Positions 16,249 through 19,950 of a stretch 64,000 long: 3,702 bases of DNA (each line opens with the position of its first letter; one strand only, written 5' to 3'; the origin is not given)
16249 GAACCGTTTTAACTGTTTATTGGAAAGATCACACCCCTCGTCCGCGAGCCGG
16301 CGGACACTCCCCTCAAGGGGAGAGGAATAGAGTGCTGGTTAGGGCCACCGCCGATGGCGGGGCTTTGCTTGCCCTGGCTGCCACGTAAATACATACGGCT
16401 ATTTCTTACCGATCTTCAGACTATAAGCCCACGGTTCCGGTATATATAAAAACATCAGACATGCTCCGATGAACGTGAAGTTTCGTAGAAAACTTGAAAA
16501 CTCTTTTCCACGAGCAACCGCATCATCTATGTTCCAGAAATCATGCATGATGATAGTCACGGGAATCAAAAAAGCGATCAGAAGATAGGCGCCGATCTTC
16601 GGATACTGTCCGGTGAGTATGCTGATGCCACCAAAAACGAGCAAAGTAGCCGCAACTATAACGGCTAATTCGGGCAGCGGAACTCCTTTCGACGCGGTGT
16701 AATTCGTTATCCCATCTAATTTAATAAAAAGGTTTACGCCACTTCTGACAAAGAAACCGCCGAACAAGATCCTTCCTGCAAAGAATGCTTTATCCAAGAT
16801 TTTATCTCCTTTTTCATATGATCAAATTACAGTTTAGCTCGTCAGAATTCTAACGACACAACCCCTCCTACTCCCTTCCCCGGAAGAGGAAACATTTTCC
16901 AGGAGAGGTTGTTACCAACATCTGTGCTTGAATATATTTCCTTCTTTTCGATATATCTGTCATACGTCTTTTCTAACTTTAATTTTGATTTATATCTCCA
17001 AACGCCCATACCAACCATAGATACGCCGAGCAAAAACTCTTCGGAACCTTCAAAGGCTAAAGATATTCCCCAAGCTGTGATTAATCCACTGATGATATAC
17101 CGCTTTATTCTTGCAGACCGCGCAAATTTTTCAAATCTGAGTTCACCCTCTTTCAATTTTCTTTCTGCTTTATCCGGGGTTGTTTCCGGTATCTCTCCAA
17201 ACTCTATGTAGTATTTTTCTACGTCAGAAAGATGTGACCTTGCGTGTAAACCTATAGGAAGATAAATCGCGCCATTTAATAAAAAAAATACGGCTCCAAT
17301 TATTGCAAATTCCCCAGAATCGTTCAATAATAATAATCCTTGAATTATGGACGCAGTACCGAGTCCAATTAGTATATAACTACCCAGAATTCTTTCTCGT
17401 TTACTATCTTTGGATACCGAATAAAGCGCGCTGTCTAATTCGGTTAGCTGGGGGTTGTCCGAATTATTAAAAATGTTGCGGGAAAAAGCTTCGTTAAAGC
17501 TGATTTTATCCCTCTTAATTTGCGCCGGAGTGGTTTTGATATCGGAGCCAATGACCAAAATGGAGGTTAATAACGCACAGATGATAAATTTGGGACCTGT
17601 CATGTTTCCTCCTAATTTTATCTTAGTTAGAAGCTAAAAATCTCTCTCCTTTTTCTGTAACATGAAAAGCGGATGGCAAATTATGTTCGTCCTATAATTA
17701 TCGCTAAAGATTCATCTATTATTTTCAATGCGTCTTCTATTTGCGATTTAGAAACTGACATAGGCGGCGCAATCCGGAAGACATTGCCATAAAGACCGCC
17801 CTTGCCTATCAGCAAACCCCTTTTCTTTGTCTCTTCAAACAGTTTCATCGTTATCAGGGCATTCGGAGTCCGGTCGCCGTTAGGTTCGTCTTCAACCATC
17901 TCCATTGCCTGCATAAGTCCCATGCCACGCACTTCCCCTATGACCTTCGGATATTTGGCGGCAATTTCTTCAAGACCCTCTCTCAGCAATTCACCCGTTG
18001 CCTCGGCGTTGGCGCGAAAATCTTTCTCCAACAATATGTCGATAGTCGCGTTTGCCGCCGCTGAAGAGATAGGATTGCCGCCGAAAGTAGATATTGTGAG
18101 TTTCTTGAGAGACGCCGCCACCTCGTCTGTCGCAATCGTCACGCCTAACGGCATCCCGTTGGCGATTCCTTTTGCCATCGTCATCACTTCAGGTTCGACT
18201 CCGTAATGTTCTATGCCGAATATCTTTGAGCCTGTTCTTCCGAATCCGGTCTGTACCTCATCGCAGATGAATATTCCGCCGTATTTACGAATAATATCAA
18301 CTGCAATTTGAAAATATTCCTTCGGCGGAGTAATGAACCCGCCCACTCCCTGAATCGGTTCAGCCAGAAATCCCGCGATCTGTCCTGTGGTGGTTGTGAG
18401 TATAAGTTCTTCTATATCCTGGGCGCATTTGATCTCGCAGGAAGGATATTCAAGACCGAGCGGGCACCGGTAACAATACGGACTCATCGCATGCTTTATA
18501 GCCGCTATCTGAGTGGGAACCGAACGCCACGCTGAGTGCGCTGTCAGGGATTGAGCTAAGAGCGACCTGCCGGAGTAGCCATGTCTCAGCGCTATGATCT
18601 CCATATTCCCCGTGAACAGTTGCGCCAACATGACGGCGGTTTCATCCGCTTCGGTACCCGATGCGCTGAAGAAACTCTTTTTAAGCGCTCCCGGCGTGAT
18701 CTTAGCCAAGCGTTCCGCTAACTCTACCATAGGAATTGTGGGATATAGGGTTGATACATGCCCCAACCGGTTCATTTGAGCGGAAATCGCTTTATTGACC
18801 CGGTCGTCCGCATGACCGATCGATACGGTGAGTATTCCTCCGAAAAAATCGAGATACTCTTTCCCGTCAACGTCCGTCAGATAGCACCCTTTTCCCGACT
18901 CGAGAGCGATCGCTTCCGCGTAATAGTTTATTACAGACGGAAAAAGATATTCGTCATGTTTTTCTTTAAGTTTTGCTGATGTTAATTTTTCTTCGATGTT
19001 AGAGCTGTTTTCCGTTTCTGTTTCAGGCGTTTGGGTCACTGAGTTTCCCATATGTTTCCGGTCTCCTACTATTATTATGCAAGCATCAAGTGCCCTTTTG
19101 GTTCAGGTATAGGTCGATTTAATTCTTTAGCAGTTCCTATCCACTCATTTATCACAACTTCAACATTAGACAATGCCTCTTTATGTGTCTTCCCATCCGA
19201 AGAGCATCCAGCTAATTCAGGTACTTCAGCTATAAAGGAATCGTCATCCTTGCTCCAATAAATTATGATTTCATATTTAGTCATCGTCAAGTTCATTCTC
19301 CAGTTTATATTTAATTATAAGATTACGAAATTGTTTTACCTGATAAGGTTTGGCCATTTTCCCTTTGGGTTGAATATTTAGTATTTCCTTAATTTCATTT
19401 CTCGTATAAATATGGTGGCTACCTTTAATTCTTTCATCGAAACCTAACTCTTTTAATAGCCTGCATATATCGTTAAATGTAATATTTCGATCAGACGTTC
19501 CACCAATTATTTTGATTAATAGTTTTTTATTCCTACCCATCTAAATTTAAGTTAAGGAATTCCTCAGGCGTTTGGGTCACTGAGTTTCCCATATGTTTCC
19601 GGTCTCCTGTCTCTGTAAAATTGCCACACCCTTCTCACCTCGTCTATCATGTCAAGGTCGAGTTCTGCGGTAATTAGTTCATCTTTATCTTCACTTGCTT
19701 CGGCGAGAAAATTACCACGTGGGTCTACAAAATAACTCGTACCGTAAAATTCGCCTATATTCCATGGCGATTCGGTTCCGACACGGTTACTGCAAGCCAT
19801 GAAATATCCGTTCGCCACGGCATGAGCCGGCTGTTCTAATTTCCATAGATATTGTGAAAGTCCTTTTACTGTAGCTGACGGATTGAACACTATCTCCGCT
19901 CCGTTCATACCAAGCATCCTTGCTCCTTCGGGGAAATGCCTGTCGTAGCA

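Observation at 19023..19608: Promoterless hicAB cassette dropped into an overlapping stop/start junction of a catabolic operon, bracketed by a perfect 45-bp direct repeat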

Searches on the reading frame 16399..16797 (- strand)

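Call 64: search_protein_families(library=pfam, proteins=[window:16399-16797:-], max_evalue=0.0001)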
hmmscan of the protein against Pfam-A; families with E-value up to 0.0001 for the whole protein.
window:16399-16797:- (132 aa): 2 families
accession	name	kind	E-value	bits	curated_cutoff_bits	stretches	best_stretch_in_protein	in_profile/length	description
PF07681.17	DoxX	-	1.9e-13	51.3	23.6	1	6-85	3-84/85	DoxX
PF05514.17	HR_lesion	-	4.8e-10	40.2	22.6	1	34-117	50-136/138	HR-like lesion-inducing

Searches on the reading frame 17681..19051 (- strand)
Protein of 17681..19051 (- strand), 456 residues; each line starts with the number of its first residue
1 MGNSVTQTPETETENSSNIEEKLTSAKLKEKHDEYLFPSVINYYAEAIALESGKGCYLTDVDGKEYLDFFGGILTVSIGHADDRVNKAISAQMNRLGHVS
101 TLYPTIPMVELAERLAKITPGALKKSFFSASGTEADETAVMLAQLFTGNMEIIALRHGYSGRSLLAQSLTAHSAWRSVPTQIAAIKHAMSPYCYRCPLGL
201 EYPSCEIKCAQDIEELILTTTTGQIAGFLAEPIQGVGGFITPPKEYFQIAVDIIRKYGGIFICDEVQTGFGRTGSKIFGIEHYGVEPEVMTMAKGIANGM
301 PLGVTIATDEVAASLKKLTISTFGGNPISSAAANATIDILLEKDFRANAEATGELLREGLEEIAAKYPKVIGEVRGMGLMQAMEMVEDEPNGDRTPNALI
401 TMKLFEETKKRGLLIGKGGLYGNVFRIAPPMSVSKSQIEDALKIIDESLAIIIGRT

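Call 4: search_protein_families(library=pfam, proteins=[window:17681-19051:-])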
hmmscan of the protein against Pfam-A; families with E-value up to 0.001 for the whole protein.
window:17681-19051:- (456 aa): 2 families
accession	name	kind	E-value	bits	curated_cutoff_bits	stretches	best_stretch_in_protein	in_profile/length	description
PF00202.27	Aminotran_3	-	1e-95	321.2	30.5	1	48-447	11-401/403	Aminotransferase class-III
PF00155.27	Aminotran_1_2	-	0.00017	21.4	19.7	1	212-400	132-314/361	Aminotransferase class I and II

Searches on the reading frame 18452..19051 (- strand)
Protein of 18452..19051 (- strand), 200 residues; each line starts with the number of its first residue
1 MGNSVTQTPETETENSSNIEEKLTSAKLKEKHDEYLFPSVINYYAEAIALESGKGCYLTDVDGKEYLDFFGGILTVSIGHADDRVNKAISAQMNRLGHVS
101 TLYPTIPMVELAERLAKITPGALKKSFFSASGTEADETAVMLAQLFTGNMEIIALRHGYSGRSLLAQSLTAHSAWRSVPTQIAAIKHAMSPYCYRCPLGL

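Call 44: find_homologous_proteins(query=window:18452-19051:-, max_evalue=1e-40)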
Query window:18452-19051:- (200 aa): 806 proteins with E <= 1e-40 among 2014 candidates; the best 120 are listed.
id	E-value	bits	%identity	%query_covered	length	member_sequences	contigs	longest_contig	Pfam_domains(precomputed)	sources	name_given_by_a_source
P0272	6.5e-117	406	92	100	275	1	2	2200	PF00202.28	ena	-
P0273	8.3e-117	406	92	100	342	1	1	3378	PF00202.28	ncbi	-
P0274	2.6e-109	381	92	96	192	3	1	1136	PF00202.28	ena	-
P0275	2.4e-86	306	73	92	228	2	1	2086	PF00202.28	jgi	jgi:alanine-glyoxylate transaminase/(R)-3-amino-2-methylpropionate-pyruvate transaminase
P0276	2.4e-85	303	70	97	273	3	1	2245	PF00202.28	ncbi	ncbi:MAG: aspartate aminotransferase family protein, partial [Thermoanaerobaculia bacterium]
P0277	1.2e-84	301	72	89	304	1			PF00202.28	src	-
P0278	5.7e-84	298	72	89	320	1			PF00202.28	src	-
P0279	6.9e-84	298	76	86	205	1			PF00202.28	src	-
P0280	9.5e-84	298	69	95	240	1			PF00202.28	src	-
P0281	1.1e-83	298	70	90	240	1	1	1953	PF00202.28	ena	-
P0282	1.8e-83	297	71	92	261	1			PF00202.28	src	-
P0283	2.1e-83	297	69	96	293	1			PF00202.28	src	-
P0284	2.4e-83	296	72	91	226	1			PF00202.28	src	-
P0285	2.4e-83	296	70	91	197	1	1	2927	PF00202.28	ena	-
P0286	6.3e-83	295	70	91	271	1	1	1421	PF00202.28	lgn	-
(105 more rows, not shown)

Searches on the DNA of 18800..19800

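Call 87: search_rna_families(source=window, start=18800, end=19800, threshold=evalue, max_evalue=1)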
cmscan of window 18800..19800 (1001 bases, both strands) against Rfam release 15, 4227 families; matches with E-value up to 1: 0.
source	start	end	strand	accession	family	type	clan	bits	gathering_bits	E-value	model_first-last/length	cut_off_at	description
